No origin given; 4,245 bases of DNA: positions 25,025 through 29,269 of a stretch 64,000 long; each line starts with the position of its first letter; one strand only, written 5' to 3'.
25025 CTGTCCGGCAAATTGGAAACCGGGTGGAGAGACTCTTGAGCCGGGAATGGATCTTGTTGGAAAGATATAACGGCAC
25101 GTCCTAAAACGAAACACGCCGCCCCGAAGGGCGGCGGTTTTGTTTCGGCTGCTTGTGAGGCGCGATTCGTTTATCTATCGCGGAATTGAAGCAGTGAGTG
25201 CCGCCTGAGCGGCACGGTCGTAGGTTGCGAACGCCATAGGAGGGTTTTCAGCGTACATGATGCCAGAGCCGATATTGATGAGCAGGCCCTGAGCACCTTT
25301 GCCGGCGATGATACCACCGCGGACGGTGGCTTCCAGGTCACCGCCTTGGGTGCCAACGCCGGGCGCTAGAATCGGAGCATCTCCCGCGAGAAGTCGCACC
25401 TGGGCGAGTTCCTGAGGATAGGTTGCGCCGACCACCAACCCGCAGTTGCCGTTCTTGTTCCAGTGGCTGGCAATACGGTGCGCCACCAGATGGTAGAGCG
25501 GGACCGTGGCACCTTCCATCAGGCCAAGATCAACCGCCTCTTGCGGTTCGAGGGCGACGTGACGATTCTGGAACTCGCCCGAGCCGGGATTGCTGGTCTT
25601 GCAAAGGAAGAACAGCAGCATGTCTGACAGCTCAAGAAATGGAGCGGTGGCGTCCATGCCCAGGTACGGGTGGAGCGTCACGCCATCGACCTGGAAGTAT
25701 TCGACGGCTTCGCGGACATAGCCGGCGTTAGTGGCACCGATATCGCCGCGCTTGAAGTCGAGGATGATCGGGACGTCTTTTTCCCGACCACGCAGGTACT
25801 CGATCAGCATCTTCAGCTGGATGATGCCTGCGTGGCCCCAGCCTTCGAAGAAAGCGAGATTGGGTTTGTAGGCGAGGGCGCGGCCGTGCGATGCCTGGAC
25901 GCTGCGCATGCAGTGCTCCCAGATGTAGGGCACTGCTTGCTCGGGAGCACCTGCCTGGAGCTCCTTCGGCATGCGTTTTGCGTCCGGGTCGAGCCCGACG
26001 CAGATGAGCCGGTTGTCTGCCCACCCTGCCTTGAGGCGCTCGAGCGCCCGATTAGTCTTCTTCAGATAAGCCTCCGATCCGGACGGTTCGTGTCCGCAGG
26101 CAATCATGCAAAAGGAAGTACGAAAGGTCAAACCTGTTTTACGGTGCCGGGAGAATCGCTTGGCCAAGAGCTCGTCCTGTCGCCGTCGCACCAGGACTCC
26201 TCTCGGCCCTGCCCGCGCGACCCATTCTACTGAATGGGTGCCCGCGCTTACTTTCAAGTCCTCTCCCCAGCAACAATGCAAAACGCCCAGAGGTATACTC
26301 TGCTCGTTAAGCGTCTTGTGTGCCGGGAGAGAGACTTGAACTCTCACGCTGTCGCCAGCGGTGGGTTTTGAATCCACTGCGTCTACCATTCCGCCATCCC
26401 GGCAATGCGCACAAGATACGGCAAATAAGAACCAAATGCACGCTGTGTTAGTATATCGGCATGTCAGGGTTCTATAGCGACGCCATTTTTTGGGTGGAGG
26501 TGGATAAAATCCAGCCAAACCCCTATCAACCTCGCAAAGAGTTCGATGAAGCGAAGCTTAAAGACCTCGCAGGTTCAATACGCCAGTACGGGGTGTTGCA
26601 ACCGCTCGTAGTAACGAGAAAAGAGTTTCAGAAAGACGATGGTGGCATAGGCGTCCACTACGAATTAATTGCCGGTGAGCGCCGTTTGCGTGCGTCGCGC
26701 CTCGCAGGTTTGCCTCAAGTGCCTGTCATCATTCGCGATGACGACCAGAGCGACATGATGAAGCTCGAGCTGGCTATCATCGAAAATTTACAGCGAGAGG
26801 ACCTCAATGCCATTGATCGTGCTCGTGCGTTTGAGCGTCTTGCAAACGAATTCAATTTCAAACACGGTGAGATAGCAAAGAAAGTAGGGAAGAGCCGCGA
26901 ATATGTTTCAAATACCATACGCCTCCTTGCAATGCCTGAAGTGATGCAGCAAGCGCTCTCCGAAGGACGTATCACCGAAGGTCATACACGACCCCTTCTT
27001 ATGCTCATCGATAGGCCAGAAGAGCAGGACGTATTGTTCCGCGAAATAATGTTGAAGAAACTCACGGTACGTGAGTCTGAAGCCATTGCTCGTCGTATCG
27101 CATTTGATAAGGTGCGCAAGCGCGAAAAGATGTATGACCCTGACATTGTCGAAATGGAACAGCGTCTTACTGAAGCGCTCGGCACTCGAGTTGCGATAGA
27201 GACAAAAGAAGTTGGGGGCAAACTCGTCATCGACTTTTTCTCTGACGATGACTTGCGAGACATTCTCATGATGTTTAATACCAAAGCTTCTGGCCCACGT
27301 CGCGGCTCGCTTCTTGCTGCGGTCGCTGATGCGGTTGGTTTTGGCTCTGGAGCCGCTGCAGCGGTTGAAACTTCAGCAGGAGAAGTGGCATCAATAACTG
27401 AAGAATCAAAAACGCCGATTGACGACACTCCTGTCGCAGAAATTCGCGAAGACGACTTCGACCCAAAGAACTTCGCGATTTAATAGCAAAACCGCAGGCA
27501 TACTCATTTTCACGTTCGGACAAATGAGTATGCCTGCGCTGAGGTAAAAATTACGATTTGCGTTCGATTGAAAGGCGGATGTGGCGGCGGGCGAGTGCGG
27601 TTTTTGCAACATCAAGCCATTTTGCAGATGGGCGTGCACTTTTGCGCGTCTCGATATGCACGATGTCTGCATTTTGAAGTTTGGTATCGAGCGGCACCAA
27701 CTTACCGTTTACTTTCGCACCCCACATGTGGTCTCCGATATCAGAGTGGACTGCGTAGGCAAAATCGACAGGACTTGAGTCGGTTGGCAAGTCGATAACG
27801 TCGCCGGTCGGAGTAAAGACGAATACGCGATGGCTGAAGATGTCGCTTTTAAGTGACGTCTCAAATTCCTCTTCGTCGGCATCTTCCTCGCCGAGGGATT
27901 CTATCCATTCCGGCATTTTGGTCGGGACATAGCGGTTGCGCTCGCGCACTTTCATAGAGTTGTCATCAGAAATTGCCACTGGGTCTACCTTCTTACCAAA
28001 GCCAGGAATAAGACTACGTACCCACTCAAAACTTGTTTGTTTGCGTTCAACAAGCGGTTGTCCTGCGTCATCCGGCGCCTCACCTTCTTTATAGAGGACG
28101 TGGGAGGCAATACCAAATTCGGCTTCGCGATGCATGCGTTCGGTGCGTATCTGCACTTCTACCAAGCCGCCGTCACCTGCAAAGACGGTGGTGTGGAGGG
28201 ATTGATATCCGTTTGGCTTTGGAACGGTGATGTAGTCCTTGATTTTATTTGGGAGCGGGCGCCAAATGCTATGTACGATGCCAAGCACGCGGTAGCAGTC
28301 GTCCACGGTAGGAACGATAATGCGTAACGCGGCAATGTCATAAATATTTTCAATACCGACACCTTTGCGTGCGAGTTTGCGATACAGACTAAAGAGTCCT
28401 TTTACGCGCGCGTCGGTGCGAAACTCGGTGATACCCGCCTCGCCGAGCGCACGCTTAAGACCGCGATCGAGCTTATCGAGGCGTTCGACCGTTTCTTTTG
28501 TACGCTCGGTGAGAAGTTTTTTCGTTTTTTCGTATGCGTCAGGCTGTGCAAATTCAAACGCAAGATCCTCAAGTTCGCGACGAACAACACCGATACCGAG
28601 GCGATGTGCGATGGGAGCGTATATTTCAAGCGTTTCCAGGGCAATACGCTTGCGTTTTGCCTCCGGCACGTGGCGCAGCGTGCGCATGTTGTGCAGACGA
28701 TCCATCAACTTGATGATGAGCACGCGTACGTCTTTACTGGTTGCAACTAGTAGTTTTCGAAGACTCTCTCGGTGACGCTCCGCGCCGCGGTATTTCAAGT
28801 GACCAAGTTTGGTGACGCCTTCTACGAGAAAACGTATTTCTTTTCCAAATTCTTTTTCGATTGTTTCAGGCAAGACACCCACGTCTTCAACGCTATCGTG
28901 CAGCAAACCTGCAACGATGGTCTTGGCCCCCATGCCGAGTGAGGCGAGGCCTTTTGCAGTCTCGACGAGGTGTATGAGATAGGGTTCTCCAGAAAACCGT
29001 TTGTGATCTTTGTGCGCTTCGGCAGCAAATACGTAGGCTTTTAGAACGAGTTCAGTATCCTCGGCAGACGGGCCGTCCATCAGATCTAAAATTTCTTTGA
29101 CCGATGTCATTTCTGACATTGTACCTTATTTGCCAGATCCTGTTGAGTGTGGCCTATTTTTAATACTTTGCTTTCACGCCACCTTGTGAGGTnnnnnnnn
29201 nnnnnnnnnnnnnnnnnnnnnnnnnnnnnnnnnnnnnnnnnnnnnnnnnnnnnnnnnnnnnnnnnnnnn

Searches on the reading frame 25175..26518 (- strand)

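Call 9: search_protein_families(library=pfam, proteins=[window:25175-26518:-], max_evalue=0.001)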
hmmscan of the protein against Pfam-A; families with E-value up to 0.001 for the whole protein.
window:25175-26518:- (447 aa): 1 family
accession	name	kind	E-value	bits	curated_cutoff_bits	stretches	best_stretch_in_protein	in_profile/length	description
PF00215.30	OMPdecase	-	2.9e-28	99.7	27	1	172-429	3-217/221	Orotidine 5'-phosphate decarboxylase / HUMPS family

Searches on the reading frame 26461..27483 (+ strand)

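Call 9: search_protein_families(library=pfam, proteins=[window:26461-27483:+], max_evalue=0.001)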
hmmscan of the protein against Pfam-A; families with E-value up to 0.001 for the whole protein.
window:26461-27483:+ (340 aa): 4 families
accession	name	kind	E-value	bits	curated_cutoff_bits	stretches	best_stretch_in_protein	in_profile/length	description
PF17762.8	HTH_ParB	-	1.3e-29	102.8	22.6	1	113-213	1-100/102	ParB HTH domain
PF02195.25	ParB_N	-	1.3e-28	99.3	26.3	1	12-111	6-95/95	ParB N-terminal domain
PF23552.2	ParB_C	-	7.7e-12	44.9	23.8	1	226-271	2-48/50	ParB dimerisation domain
PF08535.16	KorB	-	0.00065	20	22.3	0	132-172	3-43/89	KorB domain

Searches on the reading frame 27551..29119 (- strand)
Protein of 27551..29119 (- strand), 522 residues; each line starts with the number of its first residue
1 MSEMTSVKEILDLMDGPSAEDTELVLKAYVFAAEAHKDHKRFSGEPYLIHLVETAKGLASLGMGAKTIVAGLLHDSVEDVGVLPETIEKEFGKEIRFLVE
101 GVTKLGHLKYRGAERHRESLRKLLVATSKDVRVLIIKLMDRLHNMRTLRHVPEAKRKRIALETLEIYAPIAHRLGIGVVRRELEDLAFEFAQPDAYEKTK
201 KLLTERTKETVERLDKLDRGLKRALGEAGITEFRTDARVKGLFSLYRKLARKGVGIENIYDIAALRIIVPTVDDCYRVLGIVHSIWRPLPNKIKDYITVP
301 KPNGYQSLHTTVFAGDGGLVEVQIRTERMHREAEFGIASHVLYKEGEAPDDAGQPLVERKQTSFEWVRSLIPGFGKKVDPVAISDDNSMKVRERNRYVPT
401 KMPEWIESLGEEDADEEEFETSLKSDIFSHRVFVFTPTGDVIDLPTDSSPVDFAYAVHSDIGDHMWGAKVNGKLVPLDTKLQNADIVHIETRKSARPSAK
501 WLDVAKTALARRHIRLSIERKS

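Call 9: search_protein_families(library=pfam, proteins=[window:27551-29119:-], max_evalue=0.001)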
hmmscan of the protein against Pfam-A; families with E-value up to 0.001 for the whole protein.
window:27551-29119:- (522 aa): 4 families
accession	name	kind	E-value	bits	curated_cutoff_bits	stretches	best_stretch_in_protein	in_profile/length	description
PF13328.12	HD_4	-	3.5e-45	154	27.2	1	28-176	1-155/156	HD domain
PF04607.23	RelA_SpoT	-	7.2e-39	133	27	1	238-347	2-112/113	Region found in RelA / SpoT proteins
PF02824.27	TGS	-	2.2e-21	76.1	22.2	1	432-489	1-58/60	TGS domain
PF01966.28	HD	-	2.1e-09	38.1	22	1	47-145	1-116/116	HD domain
